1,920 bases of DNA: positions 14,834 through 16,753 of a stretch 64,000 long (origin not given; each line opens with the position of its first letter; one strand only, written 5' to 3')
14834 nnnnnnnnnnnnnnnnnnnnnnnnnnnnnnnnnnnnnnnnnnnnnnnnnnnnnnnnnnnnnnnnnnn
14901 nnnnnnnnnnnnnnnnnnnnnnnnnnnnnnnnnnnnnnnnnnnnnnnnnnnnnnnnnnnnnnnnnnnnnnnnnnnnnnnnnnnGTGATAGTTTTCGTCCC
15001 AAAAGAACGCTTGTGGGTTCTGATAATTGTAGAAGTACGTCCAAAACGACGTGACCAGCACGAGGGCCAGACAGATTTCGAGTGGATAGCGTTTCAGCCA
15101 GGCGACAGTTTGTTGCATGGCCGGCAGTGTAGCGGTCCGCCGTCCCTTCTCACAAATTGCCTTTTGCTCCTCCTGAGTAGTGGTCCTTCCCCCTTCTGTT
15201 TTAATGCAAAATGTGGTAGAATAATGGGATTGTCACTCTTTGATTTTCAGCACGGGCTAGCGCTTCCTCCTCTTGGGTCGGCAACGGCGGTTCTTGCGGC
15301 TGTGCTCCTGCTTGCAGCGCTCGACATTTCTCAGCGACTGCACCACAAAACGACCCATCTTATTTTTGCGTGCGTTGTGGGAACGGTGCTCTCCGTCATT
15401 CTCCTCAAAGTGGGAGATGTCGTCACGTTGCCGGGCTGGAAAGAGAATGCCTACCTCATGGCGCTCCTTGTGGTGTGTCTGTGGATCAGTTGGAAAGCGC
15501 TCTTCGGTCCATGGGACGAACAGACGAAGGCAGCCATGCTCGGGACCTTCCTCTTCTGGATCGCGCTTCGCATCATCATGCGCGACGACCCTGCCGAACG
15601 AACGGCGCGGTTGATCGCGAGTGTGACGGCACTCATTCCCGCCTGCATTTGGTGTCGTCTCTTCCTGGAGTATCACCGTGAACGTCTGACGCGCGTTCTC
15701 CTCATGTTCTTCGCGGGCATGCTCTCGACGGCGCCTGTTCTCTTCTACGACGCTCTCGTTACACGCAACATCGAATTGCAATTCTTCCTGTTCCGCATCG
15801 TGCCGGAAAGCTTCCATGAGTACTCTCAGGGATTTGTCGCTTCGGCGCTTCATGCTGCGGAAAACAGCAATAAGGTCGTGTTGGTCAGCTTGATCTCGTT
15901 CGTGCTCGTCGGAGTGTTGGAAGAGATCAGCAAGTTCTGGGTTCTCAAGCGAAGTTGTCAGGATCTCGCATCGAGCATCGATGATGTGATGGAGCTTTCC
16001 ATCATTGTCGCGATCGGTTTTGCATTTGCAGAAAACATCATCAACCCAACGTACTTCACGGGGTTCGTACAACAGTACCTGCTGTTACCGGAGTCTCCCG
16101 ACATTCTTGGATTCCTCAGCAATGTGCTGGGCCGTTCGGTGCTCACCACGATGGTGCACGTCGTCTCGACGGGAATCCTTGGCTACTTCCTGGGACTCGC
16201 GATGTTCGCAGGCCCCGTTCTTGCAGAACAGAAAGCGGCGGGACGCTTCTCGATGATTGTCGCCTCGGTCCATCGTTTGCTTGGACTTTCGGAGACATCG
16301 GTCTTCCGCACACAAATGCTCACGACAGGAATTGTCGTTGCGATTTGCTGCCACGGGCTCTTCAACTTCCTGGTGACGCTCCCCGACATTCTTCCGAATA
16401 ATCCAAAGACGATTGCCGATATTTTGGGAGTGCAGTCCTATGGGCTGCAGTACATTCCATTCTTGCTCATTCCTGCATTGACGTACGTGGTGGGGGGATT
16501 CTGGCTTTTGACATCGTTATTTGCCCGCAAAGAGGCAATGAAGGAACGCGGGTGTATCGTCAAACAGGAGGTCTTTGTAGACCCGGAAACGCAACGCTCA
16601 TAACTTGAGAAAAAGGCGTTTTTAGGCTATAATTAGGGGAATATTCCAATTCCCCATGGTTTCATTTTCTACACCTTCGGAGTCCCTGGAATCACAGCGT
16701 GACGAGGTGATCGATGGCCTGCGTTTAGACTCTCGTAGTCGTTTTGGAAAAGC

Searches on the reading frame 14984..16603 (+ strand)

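Call 13: search_protein_families(library=pfam, proteins=[window:14984-16603:+], max_evalue=0.001)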
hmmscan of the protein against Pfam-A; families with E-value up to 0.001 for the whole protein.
window:14984-16603:+ (539 aa): 1 family
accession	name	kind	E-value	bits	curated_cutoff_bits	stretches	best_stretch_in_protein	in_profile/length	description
PF13367.11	PrsW-protease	-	3.6e-12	46.7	23.5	1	289-466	32-176/196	PrsW family intramembrane metalloprotease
